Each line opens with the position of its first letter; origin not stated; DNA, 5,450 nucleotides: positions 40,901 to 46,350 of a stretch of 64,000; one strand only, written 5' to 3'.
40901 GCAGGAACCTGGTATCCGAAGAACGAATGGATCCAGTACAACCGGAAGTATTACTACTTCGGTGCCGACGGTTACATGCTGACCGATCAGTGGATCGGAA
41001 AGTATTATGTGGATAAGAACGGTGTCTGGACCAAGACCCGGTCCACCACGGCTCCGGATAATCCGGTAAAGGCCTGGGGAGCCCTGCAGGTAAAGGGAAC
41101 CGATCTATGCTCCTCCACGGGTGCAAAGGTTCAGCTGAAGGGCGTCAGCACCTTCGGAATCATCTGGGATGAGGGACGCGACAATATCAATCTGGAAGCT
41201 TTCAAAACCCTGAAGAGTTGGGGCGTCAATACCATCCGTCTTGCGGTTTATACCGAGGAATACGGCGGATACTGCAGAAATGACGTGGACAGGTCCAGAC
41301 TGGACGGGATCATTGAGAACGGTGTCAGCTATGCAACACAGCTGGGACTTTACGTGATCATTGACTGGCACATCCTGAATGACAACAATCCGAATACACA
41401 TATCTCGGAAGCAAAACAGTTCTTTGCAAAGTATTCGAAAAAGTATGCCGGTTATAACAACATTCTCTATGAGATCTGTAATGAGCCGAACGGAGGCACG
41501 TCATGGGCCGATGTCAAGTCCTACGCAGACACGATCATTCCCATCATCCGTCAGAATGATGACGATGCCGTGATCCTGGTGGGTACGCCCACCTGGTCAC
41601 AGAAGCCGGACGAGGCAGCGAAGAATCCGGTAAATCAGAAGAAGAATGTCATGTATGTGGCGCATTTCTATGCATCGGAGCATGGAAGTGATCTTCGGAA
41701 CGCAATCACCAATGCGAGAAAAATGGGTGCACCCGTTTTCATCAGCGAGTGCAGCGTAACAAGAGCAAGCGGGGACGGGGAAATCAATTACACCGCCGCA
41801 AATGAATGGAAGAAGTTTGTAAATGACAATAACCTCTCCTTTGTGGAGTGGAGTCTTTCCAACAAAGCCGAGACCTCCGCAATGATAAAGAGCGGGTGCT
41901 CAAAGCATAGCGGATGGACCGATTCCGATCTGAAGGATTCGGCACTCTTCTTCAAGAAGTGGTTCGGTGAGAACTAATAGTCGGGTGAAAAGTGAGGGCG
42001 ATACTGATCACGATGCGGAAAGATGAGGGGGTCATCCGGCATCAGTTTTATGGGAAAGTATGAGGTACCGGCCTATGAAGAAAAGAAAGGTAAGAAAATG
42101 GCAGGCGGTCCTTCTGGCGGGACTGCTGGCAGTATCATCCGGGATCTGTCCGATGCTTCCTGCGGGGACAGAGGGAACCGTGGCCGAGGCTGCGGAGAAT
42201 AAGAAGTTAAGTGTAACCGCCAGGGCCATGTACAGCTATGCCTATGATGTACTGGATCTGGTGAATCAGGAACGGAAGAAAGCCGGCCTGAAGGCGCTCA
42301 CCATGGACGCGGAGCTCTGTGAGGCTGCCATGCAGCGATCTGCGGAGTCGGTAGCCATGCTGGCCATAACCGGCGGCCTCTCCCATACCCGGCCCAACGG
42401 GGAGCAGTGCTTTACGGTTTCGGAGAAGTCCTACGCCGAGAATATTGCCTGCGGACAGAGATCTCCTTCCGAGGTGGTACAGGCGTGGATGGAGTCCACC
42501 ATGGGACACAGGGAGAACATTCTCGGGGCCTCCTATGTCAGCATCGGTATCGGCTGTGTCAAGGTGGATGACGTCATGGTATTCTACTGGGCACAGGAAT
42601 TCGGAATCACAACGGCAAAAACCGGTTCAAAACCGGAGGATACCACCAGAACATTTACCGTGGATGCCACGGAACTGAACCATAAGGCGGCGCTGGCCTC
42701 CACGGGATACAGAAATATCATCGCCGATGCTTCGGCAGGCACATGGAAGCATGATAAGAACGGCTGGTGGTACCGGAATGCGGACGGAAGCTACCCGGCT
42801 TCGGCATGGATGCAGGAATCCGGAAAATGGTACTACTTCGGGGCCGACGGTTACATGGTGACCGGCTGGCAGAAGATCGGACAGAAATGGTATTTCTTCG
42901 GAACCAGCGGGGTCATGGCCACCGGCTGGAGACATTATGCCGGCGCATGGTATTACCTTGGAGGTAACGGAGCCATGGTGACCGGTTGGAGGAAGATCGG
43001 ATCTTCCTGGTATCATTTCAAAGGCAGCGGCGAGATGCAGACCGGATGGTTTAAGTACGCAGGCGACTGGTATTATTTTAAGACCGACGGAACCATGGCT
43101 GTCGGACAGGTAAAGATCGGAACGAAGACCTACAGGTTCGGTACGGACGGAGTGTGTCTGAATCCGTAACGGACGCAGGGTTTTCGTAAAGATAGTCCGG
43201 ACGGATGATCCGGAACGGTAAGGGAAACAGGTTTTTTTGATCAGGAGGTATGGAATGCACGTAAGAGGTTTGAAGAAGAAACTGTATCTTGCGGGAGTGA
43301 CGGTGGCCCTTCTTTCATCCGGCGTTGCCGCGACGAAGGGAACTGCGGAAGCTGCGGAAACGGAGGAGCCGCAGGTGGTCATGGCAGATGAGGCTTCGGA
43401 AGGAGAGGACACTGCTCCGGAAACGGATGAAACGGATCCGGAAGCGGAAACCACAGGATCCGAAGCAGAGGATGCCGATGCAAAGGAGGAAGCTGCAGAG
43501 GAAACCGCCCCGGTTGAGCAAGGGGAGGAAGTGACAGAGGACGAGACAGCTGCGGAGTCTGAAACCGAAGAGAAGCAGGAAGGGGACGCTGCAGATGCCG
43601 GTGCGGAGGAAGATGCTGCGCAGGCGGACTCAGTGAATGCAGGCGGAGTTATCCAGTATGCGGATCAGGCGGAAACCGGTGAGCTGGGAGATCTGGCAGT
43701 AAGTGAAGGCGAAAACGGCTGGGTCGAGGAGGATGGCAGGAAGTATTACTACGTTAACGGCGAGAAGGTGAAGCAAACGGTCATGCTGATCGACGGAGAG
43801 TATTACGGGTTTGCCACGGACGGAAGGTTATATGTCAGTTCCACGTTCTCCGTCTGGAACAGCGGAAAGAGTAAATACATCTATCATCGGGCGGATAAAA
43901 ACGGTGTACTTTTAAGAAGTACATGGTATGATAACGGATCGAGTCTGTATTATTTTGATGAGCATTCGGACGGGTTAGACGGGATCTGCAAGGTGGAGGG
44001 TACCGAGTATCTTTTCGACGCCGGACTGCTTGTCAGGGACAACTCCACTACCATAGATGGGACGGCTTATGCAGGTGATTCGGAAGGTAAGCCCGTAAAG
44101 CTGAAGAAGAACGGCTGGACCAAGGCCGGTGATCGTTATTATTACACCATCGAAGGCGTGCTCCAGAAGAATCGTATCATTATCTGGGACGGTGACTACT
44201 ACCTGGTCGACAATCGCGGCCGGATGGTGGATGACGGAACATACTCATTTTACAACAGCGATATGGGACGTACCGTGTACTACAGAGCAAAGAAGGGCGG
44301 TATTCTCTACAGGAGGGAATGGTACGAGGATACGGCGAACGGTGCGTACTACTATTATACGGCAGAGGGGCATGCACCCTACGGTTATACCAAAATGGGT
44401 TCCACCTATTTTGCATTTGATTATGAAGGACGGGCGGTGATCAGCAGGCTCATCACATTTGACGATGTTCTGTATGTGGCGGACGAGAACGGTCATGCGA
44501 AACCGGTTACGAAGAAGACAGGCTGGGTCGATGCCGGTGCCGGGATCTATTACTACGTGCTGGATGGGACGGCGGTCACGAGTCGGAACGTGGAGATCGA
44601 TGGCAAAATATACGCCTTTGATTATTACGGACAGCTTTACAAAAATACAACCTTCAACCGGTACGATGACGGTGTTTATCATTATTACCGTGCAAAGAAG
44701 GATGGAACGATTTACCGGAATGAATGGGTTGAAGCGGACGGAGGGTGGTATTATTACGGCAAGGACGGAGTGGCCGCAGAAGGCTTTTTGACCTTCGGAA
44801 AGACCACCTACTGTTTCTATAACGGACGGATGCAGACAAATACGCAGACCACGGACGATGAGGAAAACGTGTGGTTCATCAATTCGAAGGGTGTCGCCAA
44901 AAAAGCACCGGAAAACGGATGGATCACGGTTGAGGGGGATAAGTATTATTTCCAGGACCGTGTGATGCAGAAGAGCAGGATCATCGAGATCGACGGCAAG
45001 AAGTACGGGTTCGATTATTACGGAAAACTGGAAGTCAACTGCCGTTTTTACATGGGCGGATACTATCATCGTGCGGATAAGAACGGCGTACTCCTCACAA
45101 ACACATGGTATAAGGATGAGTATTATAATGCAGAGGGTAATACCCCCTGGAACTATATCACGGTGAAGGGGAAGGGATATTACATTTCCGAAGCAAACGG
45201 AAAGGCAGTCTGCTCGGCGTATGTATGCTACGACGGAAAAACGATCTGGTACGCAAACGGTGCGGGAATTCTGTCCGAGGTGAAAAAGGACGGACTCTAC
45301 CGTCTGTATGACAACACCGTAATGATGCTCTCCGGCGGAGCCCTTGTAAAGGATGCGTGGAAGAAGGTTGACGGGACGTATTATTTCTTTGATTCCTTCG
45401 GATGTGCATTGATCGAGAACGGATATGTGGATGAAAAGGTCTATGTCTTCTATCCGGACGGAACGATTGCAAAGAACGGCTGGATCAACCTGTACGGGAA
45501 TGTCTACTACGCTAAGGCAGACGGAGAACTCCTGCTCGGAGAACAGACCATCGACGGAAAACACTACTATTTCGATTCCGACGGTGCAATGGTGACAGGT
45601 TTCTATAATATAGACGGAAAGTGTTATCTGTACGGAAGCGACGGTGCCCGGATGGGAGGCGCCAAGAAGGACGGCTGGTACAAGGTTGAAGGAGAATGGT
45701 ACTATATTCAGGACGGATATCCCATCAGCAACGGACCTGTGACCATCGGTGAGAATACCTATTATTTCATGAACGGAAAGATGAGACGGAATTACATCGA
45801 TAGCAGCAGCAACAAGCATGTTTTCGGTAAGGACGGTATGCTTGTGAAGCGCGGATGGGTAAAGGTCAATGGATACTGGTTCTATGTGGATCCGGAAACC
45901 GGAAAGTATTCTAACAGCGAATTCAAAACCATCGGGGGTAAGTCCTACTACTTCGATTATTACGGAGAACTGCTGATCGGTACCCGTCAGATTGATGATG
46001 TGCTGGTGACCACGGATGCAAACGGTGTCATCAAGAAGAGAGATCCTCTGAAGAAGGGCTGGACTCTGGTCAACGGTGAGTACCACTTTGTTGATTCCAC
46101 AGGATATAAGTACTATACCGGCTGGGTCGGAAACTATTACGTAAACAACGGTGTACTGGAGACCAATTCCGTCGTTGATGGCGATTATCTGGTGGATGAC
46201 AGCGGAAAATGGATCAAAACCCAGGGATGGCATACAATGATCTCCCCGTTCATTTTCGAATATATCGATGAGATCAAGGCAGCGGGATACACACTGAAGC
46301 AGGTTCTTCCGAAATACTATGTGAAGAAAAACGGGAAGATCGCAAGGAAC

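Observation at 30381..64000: Glycopolymer island interleaving two biosynthesis modules with five CW_binding_1 surface proteins: a candidate linked polymer-plus-binders system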

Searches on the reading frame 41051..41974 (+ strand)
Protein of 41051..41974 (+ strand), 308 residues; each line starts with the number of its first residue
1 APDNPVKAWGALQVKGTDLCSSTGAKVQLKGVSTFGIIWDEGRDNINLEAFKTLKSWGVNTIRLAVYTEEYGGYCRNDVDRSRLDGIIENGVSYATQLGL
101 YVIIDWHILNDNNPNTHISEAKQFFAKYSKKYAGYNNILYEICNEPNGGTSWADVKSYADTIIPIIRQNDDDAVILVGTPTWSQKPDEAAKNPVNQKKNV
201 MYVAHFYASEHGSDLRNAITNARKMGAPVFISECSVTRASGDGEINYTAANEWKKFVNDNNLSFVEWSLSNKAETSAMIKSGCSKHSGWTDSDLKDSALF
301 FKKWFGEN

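Call 55: search_solved_structures(query=window:41051-41974:+, max_evalue=1e-10)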
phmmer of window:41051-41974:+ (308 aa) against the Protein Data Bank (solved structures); distinct sequences matched with E-value up to 1e-10: 28.
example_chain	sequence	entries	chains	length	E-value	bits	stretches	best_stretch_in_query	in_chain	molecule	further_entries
6gjf_A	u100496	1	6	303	2.8e-82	279.7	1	4-303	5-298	ENDOGLUCANASE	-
4xzw_A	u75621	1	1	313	2e-76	260.5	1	4-303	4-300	endo-glucanase chimera C10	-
4xzb_A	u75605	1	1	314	9e-75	255.1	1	4-303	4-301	CelA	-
9wcc_A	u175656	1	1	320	1.2e-74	254.7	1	8-303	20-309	AABGIC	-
3pzt_A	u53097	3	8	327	3.8e-74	253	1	4-302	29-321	Endoglucanase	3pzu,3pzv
8zvk_A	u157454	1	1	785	3.9e-74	253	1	8-303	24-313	AaBgIC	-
1h11_A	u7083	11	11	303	2.8e-71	243.6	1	3-304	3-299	ENDOGLUCANASE 5A | ENDOGLUCANASE B | PROTEIN (ENDOGLUCANASE)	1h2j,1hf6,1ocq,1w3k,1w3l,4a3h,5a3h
1e5j_A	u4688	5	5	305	2.9e-71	243.6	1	3-304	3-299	ENDOGLUCANASE 5A | ENDOGLUCANASE B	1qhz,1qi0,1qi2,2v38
1a3h_A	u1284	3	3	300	4.8e-71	242.8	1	6-304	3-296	ENDOGLUCANASE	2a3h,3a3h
1h5v_A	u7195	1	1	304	4.9e-71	242.8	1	6-304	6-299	ENDOGLUCANASE 5A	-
1lf1_A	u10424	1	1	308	1.2e-70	241.5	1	6-304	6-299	Cel5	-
5wh8_A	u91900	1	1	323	1.9e-69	237.6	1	4-291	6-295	Putative carbohydrate-active enzyme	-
2cks_A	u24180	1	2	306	3.4e-60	207.2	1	4-300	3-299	ENDOGLUCANASE E-5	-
2ckr_A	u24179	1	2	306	8.8e-60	205.8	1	4-300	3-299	ENDOGLUCANASE E-5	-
5ecu_A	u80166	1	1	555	6.5e-57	196.4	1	19-295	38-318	Cellulase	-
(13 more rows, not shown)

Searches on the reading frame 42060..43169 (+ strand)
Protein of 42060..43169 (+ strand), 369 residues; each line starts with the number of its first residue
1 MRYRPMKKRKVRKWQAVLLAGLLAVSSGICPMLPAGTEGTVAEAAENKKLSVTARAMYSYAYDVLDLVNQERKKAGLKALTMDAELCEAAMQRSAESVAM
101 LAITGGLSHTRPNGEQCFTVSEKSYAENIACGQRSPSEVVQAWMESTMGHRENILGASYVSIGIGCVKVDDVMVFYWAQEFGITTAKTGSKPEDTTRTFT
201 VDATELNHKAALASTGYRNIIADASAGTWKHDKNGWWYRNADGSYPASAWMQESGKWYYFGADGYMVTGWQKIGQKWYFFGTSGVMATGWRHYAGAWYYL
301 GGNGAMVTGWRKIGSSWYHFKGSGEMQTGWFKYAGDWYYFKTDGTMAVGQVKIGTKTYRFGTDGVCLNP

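Call 4: search_protein_families(library=pfam, proteins=[window:42060-43169:+], max_evalue=0.001)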
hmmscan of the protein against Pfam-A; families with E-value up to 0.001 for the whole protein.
window:42060-43169:+ (369 aa): 3 families
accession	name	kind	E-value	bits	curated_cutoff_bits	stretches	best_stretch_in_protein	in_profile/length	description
PF01473.26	Choline_bind_1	-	2.2e-32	110.1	20.5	5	308-326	1-19/19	Putative cell wall binding repeat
PF19127.6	Choline_bind_3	-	4.1e-28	97.5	27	4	267-308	1-44/47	Choline-binding repeat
PF00188.32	CAP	-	4.6e-19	69.8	21.1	1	65-181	1-117/117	Cysteine-rich secretory protein family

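Call 84: search_protein_families(library=ncbifam, proteins=[window:42060-43169:+], max_evalue=0.00001)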
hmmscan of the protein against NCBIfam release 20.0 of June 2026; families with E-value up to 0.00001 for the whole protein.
window:42060-43169:+ (369 aa): 5 families
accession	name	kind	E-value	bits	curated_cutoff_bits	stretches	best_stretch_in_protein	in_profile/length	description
NF033930.1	pneumo_PspA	exception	1e-39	136.8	850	1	222-362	437-576/659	pneumococcal surface protein A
NF033838.0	PspC_subgroup_1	exception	1.5e-37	129.6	700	1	224-361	483-619/684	pneumococcal surface protein PspC, choline-binding form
NF033840.1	PspC_relate_1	equivalog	1.5e-28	99.4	850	1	246-360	827-942/967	PspC-related protein choline-binding protein 1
TIGR02909.1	spore_YkwD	subfamily_domain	1.4e-20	73.5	171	1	63-181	7-125/127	uncharacterized protein, YkwD family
TIGR04035.1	glucan_65_rpt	repeat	5.9e-11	42.4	147.7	0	257-288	1-32/64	glucan-binding repeat-containing protein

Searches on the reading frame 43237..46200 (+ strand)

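Call 51: search_protein_families(library=pfam, proteins=[window:43237-46200:+], max_evalue=5)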
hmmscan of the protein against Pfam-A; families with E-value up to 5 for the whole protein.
window:43237-46200:+ (988 aa): 5 families
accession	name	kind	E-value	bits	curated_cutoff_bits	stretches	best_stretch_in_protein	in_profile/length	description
PF19127.6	Choline_bind_3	-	9.3e-10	38.7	27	6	768-803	3-40/47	Choline-binding repeat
PF19085.6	Choline_bind_2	-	6.2e-05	23.6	27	4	744-784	2-37/38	Choline-binding repeat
PF01473.26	Choline_bind_1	-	0.0013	19.4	20.5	7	770-785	4-19/19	Putative cell wall binding repeat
PF16537.11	T2SSB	-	0.1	12.7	28.4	1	557-590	14-47/60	Type II secretion system protein B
PF10692.14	DUF2498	-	0.11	12.8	25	1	306-326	31-51/79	Protein of unknown function (DUF2498)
